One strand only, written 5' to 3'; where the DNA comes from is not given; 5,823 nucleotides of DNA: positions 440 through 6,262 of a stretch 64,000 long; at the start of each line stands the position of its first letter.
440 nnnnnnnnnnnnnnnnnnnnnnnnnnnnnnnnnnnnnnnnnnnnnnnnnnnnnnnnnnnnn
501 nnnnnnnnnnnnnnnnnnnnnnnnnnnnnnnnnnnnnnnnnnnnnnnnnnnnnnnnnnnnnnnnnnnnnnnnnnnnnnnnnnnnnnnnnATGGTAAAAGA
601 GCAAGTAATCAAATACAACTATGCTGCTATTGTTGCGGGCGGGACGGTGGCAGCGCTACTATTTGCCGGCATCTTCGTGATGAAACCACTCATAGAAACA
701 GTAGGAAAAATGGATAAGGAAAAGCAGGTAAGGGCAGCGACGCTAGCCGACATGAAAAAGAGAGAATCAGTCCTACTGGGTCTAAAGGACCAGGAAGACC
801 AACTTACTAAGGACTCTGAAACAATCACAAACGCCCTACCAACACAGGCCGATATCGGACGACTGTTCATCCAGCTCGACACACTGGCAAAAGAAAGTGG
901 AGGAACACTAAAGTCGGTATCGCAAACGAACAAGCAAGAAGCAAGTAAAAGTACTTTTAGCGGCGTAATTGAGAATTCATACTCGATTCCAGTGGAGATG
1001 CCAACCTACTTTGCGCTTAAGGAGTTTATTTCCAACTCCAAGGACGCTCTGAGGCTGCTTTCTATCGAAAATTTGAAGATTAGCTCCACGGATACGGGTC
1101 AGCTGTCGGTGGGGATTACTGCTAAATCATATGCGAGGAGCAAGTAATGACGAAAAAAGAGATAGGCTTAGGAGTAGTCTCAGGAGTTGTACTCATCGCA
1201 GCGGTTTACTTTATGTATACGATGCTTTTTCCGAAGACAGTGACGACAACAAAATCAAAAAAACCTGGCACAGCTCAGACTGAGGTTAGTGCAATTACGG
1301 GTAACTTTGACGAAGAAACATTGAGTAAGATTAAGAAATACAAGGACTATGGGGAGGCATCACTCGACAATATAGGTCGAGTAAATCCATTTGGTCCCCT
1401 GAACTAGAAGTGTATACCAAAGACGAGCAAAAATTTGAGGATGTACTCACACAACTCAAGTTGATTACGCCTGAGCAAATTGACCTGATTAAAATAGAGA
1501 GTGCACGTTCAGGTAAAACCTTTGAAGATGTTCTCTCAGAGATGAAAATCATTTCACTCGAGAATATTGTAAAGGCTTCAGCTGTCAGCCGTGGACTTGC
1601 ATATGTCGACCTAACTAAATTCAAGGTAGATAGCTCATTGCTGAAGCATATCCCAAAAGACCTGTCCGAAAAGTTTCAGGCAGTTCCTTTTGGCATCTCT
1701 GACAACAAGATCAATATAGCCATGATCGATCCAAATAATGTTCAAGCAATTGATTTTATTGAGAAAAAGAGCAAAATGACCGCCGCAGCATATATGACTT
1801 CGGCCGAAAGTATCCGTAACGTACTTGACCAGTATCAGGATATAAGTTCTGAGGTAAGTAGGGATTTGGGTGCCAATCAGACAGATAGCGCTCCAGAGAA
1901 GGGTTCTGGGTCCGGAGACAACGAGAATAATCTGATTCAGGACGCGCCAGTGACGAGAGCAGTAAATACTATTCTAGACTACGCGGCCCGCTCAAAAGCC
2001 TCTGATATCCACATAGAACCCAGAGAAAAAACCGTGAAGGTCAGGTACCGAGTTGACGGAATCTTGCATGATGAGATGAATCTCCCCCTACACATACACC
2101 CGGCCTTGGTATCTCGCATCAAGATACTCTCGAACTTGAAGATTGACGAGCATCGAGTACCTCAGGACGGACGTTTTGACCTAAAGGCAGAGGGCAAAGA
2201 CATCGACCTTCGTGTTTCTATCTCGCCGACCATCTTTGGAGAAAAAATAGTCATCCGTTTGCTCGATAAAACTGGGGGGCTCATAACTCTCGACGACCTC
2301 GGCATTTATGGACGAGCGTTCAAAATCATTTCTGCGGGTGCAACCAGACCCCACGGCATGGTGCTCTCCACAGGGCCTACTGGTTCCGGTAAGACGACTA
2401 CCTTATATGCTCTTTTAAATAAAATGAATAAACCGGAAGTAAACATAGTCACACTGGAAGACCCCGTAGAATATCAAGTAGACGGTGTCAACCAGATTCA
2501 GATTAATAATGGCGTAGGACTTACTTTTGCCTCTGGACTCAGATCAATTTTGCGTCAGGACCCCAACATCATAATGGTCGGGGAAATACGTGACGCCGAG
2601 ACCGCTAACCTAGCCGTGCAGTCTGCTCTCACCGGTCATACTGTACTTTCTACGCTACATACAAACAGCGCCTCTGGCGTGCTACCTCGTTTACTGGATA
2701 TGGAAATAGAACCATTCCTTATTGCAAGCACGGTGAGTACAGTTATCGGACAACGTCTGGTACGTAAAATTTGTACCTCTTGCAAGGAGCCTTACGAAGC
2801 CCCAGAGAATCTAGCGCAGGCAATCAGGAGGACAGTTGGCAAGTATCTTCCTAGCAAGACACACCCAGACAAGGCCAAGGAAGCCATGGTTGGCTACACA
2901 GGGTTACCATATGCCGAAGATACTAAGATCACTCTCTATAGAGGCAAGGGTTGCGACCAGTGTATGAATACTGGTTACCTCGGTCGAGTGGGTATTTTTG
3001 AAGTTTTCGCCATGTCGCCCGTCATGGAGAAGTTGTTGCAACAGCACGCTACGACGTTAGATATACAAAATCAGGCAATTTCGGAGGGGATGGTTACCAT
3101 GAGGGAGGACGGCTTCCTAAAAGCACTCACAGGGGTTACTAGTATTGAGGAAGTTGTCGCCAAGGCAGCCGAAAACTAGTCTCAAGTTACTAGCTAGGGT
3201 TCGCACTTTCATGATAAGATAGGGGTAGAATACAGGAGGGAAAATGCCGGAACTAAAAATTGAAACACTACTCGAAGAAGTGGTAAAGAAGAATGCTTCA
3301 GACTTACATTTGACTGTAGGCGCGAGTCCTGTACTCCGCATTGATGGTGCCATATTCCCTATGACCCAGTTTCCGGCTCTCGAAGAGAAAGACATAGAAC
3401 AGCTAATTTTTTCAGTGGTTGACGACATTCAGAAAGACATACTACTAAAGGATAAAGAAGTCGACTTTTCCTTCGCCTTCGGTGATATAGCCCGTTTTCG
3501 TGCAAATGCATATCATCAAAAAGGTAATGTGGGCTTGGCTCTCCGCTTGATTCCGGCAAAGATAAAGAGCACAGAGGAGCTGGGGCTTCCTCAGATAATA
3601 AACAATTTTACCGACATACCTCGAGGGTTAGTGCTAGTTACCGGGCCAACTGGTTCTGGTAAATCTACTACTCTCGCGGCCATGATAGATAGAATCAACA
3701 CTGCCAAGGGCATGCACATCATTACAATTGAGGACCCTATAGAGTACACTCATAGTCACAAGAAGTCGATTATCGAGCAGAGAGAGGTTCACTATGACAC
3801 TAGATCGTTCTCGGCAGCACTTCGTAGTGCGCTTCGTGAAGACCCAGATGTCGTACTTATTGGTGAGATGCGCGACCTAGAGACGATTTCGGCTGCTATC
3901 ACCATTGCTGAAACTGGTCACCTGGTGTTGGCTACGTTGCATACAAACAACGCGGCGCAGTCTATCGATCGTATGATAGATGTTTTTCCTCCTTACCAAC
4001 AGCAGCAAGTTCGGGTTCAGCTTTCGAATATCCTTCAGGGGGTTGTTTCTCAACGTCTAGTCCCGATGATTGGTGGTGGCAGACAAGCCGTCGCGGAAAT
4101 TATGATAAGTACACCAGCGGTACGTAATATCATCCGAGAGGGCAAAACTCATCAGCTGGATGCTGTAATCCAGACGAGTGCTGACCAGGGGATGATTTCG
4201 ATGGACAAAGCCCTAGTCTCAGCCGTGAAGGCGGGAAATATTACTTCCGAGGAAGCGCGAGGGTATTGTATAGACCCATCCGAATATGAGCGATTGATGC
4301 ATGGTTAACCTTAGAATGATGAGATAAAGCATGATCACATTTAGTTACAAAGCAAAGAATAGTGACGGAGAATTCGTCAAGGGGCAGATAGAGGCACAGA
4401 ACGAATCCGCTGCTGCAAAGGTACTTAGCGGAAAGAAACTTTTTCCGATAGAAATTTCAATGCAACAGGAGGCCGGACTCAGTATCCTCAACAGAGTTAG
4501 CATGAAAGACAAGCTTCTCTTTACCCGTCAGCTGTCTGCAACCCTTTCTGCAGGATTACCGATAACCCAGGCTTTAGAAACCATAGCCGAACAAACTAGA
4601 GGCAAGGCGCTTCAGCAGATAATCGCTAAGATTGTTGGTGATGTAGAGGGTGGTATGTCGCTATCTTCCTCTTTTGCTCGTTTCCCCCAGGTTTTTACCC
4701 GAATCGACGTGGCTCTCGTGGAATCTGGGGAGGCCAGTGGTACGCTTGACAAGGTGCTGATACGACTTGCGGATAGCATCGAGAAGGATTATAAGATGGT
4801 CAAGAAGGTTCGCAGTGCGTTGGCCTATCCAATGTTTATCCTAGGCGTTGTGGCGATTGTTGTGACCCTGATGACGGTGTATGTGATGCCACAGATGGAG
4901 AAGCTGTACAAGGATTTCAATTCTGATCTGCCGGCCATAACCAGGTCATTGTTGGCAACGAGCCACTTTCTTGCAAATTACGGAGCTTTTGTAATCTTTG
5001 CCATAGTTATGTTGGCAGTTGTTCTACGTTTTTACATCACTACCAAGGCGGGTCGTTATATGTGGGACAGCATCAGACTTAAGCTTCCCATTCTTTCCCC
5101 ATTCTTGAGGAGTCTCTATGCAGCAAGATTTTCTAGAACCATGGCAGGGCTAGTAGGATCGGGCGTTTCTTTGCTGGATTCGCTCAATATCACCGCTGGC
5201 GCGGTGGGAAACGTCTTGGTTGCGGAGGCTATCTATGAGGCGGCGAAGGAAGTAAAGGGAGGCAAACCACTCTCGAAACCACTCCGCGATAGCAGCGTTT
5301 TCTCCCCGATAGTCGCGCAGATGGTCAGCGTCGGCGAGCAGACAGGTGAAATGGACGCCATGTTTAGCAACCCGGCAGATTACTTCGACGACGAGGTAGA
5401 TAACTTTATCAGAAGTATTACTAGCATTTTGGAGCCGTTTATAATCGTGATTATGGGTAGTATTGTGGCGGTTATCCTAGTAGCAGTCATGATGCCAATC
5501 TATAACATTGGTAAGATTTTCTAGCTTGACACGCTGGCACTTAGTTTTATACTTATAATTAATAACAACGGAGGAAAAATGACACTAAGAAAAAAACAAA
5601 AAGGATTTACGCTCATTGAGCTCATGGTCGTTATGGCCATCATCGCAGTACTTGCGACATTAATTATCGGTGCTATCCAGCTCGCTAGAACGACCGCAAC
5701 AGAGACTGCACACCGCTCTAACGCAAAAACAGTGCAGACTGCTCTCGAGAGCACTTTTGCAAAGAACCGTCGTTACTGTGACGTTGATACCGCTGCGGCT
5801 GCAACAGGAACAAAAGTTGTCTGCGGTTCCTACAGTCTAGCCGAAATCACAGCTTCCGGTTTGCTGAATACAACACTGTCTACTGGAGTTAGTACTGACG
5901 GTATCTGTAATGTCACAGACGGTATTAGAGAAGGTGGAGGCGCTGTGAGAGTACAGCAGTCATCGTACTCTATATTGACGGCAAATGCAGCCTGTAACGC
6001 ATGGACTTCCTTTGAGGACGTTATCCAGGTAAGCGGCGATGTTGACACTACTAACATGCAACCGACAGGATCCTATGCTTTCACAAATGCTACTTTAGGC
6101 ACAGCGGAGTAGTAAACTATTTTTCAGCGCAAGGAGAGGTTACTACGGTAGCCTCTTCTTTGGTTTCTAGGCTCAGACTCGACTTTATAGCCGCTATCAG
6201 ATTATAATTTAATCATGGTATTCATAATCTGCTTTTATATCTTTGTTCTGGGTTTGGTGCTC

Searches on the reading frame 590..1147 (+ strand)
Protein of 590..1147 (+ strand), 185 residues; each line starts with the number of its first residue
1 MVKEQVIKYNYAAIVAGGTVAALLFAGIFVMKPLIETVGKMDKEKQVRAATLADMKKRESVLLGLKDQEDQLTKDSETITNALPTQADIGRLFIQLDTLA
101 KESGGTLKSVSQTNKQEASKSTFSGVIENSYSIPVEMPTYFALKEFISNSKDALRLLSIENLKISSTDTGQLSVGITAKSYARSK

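Call 24: search_protein_families(library=pfam, proteins=[window:590-1147:+])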
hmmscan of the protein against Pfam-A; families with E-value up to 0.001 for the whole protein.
window:590-1147:+ (185 aa): 1 family
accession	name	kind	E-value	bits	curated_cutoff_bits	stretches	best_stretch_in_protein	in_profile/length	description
PF04350.18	PilO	-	1.4e-08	35.4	22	1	43-181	6-141/145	Pilus assembly protein, PilO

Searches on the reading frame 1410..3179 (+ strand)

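Call 23: search_protein_families(library=pfam, proteins=[window:1410-3179:+])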
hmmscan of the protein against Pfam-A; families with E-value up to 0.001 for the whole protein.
window:1410-3179:+ (589 aa): 3 families
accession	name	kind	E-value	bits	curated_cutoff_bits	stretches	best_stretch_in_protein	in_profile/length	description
PF00437.27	T2SSE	-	3.4e-127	424.6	24.9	1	177-583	4-369/370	Type II/IV secretion system protein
PF05157.20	MshEN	-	2e-14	53.7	23.1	1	62-145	2-86/90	MshEN domain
PF13173.12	AAA_14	-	0.00088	19.7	27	0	317-426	4-104/129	AAA domain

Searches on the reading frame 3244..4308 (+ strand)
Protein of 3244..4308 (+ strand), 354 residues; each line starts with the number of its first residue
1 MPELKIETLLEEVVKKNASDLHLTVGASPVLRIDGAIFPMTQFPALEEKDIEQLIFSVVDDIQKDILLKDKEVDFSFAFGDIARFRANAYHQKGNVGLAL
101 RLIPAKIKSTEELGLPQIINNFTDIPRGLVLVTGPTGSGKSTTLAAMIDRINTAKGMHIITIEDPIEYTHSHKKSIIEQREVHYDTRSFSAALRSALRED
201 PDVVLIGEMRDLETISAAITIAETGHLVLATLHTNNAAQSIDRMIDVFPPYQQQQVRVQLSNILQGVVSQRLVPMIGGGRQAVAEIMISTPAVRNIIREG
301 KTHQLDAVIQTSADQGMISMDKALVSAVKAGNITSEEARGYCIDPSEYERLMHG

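Call 24: search_protein_families(library=pfam, proteins=[window:3244-4308:+])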
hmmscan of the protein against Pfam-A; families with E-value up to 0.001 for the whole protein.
window:3244-4308:+ (354 aa): 8 families
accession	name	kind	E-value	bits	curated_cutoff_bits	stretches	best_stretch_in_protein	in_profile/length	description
PF00437.27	T2SSE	-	2.1e-50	171.9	24.9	1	6-274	12-279/370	Type II/IV secretion system protein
PF25199.1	nSTAND_NTPase5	-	6.7e-06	26.4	34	1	123-179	37-93/145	Novel STAND NTPase 5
PF13191.12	AAA_16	-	7.7e-05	23.7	32.6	1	128-184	25-66/167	AAA ATPase domain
PF13604.12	AAA_30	-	0.00011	22.5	27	0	119-160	10-50/191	AAA domain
PF01935.23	DUF87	-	0.00012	22.7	23.2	1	131-179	27-81/220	Helicase HerA, central domain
PF13555.12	AAA_29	-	0.00017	21.7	27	1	126-148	21-43/61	P-loop containing region of AAA domain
PF13401.12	AAA_22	-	0.00023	21.9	27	1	127-168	5-45/130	AAA domain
PF00265.24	TK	-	0.00036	20.9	20.6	1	129-235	3-114/176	Thymidine kinase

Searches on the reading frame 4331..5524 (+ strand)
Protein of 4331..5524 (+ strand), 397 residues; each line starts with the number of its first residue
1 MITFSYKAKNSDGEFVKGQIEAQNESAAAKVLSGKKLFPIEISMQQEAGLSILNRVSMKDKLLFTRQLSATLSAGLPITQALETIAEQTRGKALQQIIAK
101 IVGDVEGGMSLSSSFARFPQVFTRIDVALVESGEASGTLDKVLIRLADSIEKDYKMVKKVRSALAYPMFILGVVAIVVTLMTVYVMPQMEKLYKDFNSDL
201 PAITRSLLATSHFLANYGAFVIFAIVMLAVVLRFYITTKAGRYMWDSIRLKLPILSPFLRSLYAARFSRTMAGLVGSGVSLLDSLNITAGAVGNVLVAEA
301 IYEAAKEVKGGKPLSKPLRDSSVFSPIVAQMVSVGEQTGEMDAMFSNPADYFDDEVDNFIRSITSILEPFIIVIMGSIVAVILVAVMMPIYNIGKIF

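Call 24: search_protein_families(library=pfam, proteins=[window:4331-5524:+])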
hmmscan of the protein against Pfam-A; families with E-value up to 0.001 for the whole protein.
window:4331-5524:+ (397 aa): 1 family
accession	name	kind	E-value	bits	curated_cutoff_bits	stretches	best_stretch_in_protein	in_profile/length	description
PF00482.28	T2SSF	-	1.2e-57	193.8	25.2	2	64-187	1-125/125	Type II secretion system (T2SS), protein F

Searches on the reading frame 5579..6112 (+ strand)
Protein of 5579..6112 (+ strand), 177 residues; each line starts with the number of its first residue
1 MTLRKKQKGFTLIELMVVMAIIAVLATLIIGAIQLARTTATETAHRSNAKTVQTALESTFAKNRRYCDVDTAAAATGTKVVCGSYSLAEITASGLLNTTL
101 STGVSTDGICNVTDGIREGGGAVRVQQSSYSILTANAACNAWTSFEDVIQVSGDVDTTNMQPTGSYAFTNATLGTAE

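Call 24: search_protein_families(library=pfam, proteins=[window:5579-6112:+])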
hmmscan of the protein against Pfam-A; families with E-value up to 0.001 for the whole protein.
window:5579-6112:+ (177 aa): 1 family
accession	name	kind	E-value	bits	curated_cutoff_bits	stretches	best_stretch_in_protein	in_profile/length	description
PF07963.17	N_methyl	-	1.2e-11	44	21.2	1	4-29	1-26/27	Prokaryotic N-terminal methylation motif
